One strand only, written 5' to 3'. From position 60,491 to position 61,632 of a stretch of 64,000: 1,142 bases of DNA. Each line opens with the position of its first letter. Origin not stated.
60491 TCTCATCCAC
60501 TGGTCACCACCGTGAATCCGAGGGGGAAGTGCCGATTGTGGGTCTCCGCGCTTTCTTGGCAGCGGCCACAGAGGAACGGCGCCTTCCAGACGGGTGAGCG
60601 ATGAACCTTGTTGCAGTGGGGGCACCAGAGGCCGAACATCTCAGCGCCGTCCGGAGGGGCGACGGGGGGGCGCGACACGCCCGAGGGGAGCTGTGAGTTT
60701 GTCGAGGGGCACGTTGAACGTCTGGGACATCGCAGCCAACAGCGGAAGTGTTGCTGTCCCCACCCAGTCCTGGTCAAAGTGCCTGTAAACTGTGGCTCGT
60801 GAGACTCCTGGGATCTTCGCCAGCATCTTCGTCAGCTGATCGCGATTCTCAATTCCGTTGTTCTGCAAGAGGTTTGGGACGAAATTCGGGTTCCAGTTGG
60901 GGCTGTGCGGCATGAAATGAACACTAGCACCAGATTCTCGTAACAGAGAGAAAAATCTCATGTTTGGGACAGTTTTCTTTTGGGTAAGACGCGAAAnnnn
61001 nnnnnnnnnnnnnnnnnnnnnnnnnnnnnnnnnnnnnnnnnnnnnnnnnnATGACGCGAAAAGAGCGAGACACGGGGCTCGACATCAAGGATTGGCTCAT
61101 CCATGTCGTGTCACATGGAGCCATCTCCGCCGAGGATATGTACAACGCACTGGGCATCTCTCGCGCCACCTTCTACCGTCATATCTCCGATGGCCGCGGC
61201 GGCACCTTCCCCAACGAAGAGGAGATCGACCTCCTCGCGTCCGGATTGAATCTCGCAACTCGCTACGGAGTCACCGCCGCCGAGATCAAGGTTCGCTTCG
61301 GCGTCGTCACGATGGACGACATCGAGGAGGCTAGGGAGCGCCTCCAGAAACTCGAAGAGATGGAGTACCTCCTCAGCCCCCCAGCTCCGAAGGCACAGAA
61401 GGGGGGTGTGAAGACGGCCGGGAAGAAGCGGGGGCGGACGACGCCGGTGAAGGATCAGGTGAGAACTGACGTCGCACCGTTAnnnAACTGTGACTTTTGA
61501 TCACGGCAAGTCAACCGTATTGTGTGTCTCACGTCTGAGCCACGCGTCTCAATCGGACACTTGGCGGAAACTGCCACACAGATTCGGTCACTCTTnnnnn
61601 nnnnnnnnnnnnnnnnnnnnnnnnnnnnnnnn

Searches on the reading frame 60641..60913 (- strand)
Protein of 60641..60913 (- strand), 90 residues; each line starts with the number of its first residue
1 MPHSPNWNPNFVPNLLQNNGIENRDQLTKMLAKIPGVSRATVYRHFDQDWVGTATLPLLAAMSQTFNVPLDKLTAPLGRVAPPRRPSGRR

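Call 48: search_protein_families(library=pfam, max_evalue=0.05, proteins=[window:60641-60913:-])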
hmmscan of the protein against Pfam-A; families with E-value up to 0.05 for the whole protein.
window:60641-60913:- (90 aa): 2 families
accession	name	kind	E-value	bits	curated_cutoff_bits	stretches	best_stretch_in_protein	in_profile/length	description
PF02796.21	HTH_7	-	0.01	16.4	23.8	1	31-46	27-42/45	Helix-turn-helix domain of resolvase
PF00440.29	TetR_N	-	0.022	15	24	1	29-47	20-38/47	Bacterial regulatory proteins, tetR family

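Call 90: search_protein_families(library=phrogs, max_evalue=0.001, proteins=[window:60641-60913:-])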
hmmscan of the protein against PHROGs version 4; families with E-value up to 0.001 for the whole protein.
window:60641-60913:- (90 aa): 2 families
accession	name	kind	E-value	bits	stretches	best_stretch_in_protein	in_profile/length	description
phrog_1702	-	transcription regulation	7.6e-20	71.7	1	3-79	9-81/87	transcriptional repressor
phrog_20078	-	DNA, RNA and nucleotide metabolism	1.2e-06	29.2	1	43-77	2-36/39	DNA binding protein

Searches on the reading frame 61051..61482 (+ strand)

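Call 48: search_protein_families(library=pfam, max_evalue=0.05, proteins=[window:61051-61482:+])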
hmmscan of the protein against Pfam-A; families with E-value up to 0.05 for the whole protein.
window:61051-61482:+ (144 aa): 4 families
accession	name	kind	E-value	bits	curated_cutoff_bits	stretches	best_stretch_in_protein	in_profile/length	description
PF20432.4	Xre-like-HTH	-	2.2e-05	25.1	25.8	1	10-55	10-52/63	Antitoxin Xre-like helix-turn-helix domain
PF12840.13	HTH_20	-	0.0021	18.4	27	1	21-45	15-39/51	Helix-turn-helix domain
PF08279.18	HTH_11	-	0.0025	18.1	25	0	21-46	12-37/55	HTH domain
PF02796.21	HTH_7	-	0.041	14.4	23.8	0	22-44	20-41/45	Helix-turn-helix domain of resolvase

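Call 90: search_protein_families(library=phrogs, max_evalue=0.001, proteins=[window:61051-61482:+])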
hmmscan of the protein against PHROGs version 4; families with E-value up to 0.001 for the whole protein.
window:61051-61482:+ (144 aa): 2 families
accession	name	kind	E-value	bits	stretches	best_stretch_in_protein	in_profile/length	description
phrog_1746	-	transcription regulation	2.1e-07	31.9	1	24-144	22-128/128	transcriptional repressor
phrog_18815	-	unknown function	0.00054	21.2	1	10-49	1-39/165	-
